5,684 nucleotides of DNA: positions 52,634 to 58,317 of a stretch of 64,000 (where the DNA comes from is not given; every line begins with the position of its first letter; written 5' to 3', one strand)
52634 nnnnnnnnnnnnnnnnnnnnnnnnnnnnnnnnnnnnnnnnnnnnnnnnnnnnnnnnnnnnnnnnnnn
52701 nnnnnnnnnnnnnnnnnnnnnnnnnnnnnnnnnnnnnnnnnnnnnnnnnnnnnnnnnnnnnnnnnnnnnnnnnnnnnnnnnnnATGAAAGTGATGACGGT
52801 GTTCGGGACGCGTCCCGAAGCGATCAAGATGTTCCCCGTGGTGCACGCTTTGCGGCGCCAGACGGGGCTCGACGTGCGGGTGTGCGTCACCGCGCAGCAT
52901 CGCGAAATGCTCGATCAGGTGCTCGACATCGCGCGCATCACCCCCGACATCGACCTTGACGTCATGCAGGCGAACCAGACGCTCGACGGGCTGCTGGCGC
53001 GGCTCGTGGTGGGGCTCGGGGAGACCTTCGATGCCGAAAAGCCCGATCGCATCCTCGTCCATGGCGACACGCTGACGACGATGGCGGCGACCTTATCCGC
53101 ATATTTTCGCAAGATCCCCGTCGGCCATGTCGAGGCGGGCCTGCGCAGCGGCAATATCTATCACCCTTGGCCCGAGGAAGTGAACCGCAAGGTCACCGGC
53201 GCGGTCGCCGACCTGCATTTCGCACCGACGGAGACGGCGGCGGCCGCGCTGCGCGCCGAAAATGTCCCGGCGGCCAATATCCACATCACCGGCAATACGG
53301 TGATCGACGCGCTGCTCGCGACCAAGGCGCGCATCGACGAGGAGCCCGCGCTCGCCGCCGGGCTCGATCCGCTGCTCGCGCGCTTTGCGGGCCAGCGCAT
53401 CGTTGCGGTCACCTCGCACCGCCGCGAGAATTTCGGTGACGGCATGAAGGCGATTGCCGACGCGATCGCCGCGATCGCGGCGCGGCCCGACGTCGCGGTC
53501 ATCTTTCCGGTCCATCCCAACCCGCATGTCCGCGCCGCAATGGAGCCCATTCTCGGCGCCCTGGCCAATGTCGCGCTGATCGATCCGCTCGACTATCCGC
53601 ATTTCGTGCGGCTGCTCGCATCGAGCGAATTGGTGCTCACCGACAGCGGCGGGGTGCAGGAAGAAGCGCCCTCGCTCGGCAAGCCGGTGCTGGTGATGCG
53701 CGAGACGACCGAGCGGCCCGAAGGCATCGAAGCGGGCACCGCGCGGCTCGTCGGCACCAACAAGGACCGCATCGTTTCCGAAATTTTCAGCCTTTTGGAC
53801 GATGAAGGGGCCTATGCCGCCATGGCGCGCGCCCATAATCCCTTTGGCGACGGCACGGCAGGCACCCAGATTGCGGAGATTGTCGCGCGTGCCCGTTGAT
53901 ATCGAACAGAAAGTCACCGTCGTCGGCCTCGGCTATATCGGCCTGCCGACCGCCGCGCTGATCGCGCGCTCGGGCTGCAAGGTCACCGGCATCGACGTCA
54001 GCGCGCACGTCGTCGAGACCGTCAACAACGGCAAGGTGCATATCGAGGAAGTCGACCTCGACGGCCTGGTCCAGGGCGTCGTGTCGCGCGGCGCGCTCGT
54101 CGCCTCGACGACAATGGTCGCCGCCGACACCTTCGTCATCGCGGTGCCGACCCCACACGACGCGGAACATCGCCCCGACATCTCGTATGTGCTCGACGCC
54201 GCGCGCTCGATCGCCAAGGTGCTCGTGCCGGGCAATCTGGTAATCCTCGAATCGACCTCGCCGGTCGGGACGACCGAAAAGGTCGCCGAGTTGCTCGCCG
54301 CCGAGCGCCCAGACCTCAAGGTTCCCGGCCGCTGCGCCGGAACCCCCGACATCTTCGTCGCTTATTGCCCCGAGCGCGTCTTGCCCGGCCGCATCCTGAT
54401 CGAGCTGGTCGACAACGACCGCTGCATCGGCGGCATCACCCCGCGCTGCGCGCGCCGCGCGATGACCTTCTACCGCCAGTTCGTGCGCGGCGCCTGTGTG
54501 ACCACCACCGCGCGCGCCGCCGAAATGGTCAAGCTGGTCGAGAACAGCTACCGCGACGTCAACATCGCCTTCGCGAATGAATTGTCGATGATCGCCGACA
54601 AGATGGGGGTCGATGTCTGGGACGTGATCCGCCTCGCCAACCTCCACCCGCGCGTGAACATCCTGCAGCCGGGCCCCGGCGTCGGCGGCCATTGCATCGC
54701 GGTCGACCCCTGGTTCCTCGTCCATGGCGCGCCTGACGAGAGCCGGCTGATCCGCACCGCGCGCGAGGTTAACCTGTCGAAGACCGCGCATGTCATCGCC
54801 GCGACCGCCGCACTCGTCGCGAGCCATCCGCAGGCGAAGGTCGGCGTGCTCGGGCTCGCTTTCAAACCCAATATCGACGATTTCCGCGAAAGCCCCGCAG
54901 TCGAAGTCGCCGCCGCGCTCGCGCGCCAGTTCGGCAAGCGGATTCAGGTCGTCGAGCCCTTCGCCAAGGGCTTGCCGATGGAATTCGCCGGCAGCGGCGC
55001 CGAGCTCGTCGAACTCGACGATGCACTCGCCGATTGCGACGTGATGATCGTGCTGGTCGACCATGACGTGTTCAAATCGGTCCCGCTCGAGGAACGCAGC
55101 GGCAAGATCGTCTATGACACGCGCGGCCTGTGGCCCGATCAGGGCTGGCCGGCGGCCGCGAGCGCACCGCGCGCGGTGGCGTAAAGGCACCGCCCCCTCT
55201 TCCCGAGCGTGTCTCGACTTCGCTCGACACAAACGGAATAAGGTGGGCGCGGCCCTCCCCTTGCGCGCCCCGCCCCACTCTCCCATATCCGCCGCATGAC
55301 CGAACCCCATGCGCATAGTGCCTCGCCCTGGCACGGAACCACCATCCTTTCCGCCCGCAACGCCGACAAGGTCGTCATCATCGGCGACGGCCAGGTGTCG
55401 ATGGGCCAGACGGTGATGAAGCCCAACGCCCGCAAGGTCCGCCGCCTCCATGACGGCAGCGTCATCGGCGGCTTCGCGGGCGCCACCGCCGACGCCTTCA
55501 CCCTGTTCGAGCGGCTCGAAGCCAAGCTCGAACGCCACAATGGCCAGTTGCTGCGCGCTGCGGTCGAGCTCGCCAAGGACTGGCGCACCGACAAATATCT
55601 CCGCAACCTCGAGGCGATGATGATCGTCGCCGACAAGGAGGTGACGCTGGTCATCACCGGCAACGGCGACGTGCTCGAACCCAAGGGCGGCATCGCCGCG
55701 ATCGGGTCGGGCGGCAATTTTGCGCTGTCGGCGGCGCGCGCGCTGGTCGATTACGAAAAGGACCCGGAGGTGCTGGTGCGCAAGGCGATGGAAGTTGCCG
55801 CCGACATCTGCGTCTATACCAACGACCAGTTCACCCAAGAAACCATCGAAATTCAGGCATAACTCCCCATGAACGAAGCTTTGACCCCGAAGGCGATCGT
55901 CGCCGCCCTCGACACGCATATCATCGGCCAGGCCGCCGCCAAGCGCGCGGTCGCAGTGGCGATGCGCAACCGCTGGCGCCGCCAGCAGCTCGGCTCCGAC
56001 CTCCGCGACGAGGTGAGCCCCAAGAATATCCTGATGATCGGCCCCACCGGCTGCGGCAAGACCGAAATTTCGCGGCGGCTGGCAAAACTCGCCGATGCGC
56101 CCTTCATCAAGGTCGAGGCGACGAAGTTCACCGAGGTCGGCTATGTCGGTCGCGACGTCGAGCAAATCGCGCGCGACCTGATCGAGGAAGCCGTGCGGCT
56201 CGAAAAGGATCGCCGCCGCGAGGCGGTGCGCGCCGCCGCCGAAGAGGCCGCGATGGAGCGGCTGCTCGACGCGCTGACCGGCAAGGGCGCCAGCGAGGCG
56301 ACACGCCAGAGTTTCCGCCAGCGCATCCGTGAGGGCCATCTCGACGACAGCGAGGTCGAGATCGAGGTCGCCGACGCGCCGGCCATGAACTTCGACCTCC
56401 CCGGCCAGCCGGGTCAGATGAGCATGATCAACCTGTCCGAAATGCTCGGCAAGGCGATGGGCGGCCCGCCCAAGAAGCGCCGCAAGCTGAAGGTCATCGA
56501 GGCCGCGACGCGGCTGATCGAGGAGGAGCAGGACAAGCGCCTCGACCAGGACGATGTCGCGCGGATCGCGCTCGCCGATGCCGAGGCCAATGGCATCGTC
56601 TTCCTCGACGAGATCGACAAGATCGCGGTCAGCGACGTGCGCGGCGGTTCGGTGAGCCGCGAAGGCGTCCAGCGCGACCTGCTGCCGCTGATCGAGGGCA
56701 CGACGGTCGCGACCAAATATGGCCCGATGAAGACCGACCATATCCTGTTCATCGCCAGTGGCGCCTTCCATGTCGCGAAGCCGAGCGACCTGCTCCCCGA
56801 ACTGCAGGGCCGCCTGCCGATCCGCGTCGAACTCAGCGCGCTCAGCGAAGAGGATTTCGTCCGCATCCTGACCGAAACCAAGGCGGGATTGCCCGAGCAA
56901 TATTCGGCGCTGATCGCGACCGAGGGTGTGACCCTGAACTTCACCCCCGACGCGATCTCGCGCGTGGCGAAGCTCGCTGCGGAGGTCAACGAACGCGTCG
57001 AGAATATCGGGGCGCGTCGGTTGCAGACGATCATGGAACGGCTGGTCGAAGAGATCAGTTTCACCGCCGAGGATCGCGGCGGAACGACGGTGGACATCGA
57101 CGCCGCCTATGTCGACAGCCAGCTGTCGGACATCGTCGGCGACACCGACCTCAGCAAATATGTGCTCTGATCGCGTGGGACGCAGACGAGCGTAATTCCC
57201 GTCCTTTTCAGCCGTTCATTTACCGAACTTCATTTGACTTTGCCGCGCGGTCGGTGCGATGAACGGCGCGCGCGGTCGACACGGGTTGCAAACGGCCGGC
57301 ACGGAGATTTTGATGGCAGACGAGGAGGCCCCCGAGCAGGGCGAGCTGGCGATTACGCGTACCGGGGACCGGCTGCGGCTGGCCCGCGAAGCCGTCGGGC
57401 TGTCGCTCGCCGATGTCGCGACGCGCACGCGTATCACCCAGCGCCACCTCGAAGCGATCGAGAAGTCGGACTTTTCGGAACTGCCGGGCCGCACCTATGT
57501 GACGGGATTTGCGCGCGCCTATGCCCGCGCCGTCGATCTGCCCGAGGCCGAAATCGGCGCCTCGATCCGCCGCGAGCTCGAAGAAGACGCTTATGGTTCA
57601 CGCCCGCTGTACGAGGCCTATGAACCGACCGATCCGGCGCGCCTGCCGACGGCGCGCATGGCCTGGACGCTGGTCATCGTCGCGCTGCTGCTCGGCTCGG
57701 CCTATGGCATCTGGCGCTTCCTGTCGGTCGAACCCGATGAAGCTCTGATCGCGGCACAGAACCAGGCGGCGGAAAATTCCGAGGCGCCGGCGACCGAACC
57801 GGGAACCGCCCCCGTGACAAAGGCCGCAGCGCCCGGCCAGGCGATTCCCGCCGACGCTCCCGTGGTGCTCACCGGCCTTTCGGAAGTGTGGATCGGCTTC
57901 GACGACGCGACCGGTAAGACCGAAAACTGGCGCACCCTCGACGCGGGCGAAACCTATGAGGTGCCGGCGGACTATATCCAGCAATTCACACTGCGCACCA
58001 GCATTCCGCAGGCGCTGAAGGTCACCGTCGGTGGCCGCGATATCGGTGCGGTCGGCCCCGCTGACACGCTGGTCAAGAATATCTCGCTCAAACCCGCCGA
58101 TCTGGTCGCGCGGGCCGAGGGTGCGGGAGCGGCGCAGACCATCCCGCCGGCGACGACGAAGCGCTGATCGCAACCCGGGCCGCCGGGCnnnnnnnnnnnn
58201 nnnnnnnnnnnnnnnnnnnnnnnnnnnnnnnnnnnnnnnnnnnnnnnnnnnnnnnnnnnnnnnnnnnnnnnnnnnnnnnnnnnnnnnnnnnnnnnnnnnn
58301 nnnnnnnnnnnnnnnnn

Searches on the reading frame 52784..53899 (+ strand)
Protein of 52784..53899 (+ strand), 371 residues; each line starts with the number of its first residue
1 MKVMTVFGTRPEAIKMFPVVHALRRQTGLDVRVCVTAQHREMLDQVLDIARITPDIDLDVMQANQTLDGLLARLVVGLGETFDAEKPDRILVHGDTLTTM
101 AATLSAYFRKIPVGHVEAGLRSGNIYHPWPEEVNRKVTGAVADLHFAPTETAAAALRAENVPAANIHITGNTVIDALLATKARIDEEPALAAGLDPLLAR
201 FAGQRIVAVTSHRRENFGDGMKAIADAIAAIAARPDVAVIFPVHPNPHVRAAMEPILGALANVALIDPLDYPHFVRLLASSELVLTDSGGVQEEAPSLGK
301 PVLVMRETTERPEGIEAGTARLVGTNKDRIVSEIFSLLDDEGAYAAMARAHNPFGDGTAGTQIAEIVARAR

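Call 26: search_protein_families(library=pfam, proteins=[window:52784-53899:+], max_evalue=0.0001)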
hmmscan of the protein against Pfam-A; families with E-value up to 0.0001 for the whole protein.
window:52784-53899:+ (371 aa): 2 families
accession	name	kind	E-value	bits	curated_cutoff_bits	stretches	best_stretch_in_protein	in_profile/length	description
PF02350.25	Epimerase_2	-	5.8e-119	397.4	30.6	1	22-367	2-346/347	UDP-N-acetylglucosamine 2-epimerase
PF13579.12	Glyco_trans_4_4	-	1.5e-05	25.8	29.7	1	20-171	11-157/158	Glycosyl transferase 4-like domain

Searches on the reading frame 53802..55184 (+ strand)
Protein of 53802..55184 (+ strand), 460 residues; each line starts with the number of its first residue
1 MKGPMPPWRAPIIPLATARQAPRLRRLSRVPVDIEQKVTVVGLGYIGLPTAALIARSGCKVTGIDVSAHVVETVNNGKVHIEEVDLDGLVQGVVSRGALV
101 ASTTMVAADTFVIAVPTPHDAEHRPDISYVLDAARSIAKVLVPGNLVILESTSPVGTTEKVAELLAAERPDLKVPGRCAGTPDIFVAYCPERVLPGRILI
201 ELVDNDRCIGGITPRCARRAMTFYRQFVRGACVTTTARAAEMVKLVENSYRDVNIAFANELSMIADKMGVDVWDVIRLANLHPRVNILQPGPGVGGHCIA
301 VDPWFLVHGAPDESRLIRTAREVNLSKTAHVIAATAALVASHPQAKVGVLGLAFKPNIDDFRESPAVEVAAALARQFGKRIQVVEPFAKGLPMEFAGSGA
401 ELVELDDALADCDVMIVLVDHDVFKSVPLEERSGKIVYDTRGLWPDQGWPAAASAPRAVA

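Call 26: search_protein_families(library=pfam, proteins=[window:53802-55184:+], max_evalue=0.0001)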
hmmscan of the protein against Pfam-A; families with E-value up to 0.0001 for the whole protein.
window:53802-55184:+ (460 aa): 6 families
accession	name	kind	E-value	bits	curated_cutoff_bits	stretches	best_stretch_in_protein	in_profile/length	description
PF03721.20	UDPG_MGDP_dh_N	-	2.5e-47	161.3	27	1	36-220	1-183/187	UDP-glucose/GDP-mannose dehydrogenase family, NAD binding domain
PF00984.24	UDPG_MGDP_dh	-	8.9e-30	103.1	25.4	1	238-324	1-92/94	UDP-glucose/GDP-mannose dehydrogenase family, central domain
PF03720.21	UDPG_MGDP_dh_C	-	7.4e-21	74.9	30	1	348-444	1-101/103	UDP-glucose/GDP-mannose dehydrogenase family, UDP binding domain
PF02826.25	2-Hacid_dh_C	-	1e-06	28.7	25.1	0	35-85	36-84/178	D-isomer specific 2-hydroxyacid dehydrogenase, NAD binding domain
PF03446.21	NAD_binding_2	-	1.7e-06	28.6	21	1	37-168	1-110/161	NAD binding domain of 6-phosphogluconate dehydrogenase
PF07992.20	Pyr_redox_2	-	9.9e-05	22.3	26.1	0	31-74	142-181/291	Pyridine nucleotide-disulphide oxidoreductase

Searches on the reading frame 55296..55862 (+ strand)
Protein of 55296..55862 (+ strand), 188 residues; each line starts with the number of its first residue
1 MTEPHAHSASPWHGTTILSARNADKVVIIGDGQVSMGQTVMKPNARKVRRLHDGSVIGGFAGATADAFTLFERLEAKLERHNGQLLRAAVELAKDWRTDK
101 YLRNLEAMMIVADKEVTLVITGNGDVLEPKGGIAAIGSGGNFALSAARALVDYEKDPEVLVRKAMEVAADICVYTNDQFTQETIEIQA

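Call 26: search_protein_families(library=pfam, proteins=[window:55296-55862:+], max_evalue=0.0001)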
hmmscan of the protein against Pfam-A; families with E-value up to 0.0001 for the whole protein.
window:55296-55862:+ (188 aa): 1 family
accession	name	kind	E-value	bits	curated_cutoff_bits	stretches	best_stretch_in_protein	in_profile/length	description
PF00227.31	Proteasome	-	4.8e-25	88.7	22.4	1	13-181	3-186/189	Proteasome subunit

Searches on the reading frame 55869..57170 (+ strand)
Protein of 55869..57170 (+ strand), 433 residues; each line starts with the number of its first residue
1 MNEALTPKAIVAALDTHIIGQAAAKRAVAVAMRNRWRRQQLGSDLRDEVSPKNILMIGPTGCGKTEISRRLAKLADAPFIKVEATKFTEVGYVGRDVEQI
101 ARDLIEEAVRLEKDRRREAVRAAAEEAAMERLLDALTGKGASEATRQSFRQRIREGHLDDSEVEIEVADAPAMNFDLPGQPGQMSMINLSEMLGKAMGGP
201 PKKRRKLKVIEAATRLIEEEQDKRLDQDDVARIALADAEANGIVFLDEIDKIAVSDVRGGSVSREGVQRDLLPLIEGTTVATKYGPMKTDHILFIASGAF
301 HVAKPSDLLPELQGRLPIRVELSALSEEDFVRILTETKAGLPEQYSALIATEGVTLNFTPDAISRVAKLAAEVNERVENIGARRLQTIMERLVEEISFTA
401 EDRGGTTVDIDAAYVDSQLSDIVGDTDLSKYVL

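Call 26: search_protein_families(library=pfam, proteins=[window:55869-57170:+], max_evalue=0.0001)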
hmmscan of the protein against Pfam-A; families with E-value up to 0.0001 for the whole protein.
window:55869-57170:+ (433 aa): 5 families
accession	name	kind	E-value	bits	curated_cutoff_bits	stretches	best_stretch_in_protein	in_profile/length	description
PF07724.20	AAA_2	-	2e-31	109.7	27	1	175-319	6-166/166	AAA domain (Cdc48 subfamily)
PF00004.35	AAA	-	7e-15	56.1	21.2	2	54-106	1-51/131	ATPase family associated with various cellular activities (AAA)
PF13401.12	AAA_22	-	6.7e-07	30.1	27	1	52-129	6-84/130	AAA domain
PF07728.20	AAA_5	-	1.4e-06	28.8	22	0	53-89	1-38/139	AAA domain (dynein-related subfamily)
PF13191.12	AAA_16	-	4.9e-05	24.3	32.6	0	49-139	22-123/167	AAA ATPase domain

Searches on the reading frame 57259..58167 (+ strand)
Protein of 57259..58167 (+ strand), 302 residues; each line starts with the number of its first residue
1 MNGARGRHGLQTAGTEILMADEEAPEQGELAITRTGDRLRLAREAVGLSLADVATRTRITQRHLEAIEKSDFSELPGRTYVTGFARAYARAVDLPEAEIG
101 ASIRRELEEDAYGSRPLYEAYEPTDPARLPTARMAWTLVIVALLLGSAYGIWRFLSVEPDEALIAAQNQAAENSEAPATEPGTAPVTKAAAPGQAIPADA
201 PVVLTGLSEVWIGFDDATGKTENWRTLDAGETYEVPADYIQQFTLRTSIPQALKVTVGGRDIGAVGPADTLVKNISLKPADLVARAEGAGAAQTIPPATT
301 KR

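Call 26: search_protein_families(library=pfam, proteins=[window:57259-58167:+], max_evalue=0.0001)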
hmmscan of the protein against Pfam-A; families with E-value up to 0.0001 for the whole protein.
window:57259-58167:+ (302 aa): 4 families
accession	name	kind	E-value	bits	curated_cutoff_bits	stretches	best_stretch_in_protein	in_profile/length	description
PF13413.12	HTH_25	-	3.2e-22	78.5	24.6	1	38-99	1-62/62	Helix-turn-helix domain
PF13464.11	RodZ_C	-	1e-09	38.6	23.9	1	204-275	2-71/72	RodZ C-terminal domain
PF13560.12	HTH_31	-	1.5e-06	28.8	27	1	36-92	3-58/64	Helix-turn-helix domain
PF12844.13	HTH_19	-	8.2e-05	22.9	30.2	0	36-96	1-55/64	Helix-turn-helix domain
